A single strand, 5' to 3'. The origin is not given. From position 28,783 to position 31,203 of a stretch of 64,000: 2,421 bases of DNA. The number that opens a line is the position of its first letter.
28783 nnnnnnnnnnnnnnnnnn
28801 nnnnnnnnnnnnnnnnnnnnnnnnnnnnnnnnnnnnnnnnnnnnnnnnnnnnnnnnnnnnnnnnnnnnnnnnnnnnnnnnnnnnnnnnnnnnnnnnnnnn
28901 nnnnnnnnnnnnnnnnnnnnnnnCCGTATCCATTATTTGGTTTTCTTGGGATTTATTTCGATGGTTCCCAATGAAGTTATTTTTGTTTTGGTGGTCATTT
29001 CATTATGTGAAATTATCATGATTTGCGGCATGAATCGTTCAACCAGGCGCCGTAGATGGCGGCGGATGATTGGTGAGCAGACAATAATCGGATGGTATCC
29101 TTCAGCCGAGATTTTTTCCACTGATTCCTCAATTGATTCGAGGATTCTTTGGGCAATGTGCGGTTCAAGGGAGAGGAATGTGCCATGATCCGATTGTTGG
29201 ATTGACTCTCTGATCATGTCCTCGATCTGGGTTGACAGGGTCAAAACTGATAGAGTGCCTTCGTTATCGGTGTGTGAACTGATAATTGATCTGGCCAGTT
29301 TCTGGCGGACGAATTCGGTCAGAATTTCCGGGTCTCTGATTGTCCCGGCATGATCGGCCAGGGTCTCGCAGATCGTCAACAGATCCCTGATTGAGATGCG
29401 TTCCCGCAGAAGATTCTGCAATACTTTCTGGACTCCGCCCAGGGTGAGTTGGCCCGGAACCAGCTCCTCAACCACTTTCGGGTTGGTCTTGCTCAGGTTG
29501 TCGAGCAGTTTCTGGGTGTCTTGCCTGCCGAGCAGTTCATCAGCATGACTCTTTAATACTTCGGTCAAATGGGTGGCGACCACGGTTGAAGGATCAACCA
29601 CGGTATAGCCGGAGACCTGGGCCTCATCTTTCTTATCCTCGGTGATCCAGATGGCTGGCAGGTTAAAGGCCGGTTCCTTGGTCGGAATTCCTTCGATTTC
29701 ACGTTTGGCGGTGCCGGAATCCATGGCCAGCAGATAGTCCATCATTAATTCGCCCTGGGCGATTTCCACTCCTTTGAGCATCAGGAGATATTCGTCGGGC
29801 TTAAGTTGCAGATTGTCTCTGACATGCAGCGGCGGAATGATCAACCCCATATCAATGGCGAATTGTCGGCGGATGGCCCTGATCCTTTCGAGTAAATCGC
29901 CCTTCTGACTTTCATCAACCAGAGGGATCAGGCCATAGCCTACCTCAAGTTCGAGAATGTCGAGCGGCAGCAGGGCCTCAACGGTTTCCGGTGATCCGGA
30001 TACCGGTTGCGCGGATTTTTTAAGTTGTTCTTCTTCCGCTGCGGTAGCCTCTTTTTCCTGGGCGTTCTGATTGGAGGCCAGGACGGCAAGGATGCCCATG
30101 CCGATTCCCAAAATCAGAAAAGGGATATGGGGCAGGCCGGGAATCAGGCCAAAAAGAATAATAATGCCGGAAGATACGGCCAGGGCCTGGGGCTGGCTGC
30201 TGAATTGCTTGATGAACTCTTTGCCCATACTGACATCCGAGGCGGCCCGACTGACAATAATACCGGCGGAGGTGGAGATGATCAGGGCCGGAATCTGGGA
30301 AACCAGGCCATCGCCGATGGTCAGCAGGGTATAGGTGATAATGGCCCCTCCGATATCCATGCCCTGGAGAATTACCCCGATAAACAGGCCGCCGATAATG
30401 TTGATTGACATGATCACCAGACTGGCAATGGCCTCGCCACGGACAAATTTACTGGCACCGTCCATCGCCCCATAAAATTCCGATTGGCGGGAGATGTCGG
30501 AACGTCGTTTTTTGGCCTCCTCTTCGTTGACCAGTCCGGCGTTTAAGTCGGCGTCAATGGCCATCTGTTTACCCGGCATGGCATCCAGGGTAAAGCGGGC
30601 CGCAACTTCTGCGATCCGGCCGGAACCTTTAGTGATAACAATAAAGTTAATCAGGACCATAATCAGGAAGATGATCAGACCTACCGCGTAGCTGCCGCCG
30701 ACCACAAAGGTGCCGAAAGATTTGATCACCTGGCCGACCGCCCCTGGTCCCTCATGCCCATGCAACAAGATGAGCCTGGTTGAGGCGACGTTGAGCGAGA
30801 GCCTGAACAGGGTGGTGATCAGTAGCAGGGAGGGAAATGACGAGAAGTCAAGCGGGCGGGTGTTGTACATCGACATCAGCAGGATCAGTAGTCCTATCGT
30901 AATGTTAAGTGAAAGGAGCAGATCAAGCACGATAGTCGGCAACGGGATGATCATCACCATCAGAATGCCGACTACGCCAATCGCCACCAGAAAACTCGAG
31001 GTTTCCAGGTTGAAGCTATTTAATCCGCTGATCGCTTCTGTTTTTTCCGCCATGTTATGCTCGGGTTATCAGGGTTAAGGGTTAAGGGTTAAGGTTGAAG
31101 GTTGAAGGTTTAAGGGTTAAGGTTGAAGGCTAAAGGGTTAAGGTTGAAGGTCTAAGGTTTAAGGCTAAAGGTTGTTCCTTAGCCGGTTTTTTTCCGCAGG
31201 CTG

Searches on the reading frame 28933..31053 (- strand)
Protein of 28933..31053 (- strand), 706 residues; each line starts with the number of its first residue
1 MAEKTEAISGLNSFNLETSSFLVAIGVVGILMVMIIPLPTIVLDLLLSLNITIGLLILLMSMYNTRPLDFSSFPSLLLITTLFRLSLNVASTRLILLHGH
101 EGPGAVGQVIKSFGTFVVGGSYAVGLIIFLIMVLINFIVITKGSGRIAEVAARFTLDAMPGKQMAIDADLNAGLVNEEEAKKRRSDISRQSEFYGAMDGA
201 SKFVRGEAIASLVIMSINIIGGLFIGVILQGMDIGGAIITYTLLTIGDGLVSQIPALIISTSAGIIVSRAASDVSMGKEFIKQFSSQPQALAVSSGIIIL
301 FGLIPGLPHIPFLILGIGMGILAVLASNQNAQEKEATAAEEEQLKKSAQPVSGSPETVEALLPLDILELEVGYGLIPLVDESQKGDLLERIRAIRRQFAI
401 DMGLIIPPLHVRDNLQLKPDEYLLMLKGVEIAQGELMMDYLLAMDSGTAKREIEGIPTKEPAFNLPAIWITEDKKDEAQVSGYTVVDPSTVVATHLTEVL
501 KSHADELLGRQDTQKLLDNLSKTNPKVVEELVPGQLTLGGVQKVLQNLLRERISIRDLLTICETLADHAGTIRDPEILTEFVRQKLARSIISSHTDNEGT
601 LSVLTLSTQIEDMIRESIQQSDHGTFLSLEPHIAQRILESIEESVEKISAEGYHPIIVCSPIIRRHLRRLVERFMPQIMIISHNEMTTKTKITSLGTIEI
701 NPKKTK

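Call 77: find_homologous_proteins(query=window:28933-31053:-, max_evalue=1e-100)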
Query window:28933-31053:- (706 aa): 7999 proteins with E <= 1e-100 among 8000 candidates; the best 120 are listed.
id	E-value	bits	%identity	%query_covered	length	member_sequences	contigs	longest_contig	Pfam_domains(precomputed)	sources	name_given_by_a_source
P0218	0.0e+0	1498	100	100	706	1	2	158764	PF00771.26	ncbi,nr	ncbi:MAG: flagellar biosynthesis protein FlhA [Proteobacteria bacterium]|nr:flagellar biosynthesis p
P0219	0.0e+0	1228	79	100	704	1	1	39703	PF00771.26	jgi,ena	-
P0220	0.0e+0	1223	80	100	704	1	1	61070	PF00771.26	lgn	-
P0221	0.0e+0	1222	80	100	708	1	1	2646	PF00771.26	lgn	-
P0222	0.0e+0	1217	78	100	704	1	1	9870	PF00771.26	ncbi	-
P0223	0.0e+0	1215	78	100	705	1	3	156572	PF00771.26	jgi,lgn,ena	-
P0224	0.0e+0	1215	78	100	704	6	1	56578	PF00771.26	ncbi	ncbi:MAG: flagellar biosynthesis protein FlhA [Thermodesulfobacteriota bacterium]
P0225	0.0e+0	1207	79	100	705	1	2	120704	PF00771.26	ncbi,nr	ncbi:MAG: flagellar biosynthesis protein FlhA [Proteobacteria bacterium]|nr:flagellar biosynthesis p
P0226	0.0e+0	1205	77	100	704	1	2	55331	PF00771.26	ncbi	ncbi:MAG: flagellar biosynthesis protein FlhA [Thermodesulfobacteriota bacterium]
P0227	0.0e+0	1199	78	100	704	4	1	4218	PF00771.26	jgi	jgi:flagellar biosynthesis protein FlhA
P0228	0.0e+0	1199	77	100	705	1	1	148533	PF00771.26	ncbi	-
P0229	0.0e+0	1199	79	97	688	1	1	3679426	PF00771.26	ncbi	ncbi:flagellar biosynthesis protein FlhA [Thiovibrio sp. JS02]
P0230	0.0e+0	1198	78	100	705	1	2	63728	PF00771.26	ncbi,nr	ncbi:MAG: flagellar biosynthesis protein FlhA [Proteobacteria bacterium]|nr:flagellar biosynthesis p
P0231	0.0e+0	1197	77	100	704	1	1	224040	PF00771.26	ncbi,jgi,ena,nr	ncbi:MAG: flagellar biosynthesis protein FlhA [Desulfobulbaceae bacterium]|nr:flagellar biosynthesis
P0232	0.0e+0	1193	78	100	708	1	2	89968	PF00771.26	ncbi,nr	ncbi:MAG: flagellar biosynthesis protein FlhA [Proteobacteria bacterium]|nr:flagellar biosynthesis p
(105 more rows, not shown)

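Call 78: find_encoding_contigs(protein=P0220, flank=10000, max_places=1)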
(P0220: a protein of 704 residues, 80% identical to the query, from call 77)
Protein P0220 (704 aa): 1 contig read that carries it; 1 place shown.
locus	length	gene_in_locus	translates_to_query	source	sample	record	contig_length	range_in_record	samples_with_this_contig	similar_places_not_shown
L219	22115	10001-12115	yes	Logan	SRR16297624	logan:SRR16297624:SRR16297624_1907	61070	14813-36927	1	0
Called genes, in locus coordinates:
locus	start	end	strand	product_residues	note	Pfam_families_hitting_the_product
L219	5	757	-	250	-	PF00106:adh_short, PF08659:KR, PF23441:SDR, PF13561:adh_short_C2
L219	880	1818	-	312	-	PF04015:DUF362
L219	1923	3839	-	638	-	PF00330:Aconitase, PF00694:Aconitase_C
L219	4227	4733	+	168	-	PF03748:FliL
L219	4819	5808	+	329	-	PF02154:FliM, PF01052:FliMN_C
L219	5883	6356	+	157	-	PF28396:SepQ_C (weak), PF01052:FliMN_C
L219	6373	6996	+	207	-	PF04347:FliO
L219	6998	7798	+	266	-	PF00813:FliP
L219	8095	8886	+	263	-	PF01311:Bac_export_1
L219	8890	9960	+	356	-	PF01312:Bac_export_2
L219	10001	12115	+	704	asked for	PF00771:FHIPEP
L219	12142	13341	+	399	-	PF01656:CbiA (faint), PF13401:AAA_22, PF00448:SRP54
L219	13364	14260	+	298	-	PF00142:Fer4_NifH (faint), PF01656:CbiA, PF02374:ArsA_ATPase (faint), PF09140:MipZ (faint), PF10609:ParA, PF13614:AAA_31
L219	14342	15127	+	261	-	PF04542:Sigma70_r2, PF04539:Sigma70_r3, PF04545:Sigma70_r4, PF08281:Sigma70_r4_2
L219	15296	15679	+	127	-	PF00072:Response_reg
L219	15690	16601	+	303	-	-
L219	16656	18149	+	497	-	PF08448:PAS_4 (weak), PF13426:PAS_9, PF08447:PAS_3 (faint)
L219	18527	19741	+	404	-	PF00909:Ammonium_transp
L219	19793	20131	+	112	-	PF00543:P-II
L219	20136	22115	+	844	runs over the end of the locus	PF08335:GlnD_UR_UTase, PF27444:GlnD_3rd, PF01966:HD, PF22629:ACT_AHAS_ss (faint), PF01842:ACT (weak), PF13291:ACT_4 (faint), PF24931:ACT_ACR9_3rd, PF01842:ACT (weak)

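Call 79: find_encoding_contigs(protein=P0229, flank=10000, max_places=1)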
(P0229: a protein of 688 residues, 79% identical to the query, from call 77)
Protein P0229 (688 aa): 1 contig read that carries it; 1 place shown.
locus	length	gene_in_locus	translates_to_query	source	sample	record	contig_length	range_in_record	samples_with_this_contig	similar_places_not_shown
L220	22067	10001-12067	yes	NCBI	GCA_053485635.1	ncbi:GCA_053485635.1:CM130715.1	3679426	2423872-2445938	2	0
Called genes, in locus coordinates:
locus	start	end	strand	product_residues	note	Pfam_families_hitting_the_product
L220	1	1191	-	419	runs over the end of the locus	PF00563:EAL, PF08668:HDOD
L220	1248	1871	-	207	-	PF02545:Maf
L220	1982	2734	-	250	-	PF00106:adh_short, PF08659:KR, PF23441:SDR (weak), PF13561:adh_short_C2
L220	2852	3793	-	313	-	PF04015:DUF362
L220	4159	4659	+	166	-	PF03748:FliL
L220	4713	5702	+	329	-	PF02154:FliM, PF01052:FliMN_C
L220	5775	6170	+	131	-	PF28396:SepQ_C (weak), PF01052:FliMN_C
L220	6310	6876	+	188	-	PF04347:FliO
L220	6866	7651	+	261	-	PF00813:FliP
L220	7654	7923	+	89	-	PF01313:Bac_export_3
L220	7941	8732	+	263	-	PF01311:Bac_export_1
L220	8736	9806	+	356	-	PF01312:Bac_export_2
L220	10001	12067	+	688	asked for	PF00771:FHIPEP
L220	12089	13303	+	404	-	PF13191:AAA_16 (faint), PF13401:AAA_22 (weak), PF00448:SRP54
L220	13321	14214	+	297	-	PF00142:Fer4_NifH, PF01656:CbiA, PF02374:ArsA_ATPase (weak), PF06564:CBP_BcsQ (faint), PF10609:ParA, PF13614:AAA_31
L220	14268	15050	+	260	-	PF04542:Sigma70_r2, PF04545:Sigma70_r4, PF08281:Sigma70_r4_2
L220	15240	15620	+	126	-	PF00072:Response_reg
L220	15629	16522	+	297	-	-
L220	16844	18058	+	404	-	PF00909:Ammonium_transp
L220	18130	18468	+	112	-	PF00543:P-II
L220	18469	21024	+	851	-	PF08335:GlnD_UR_UTase, PF27444:GlnD_3rd, PF01966:HD (weak), PF01842:ACT (weak), PF13291:ACT_4 (faint), PF01842:ACT, PF24931:ACT_ACR9_3rd, PF26956:ACT_ACR_D1 (weak), +2 more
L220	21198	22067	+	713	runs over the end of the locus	PF12437:GSIII_N, PF00120:Gln-synt_C, PF18318:Gln-synt_C-ter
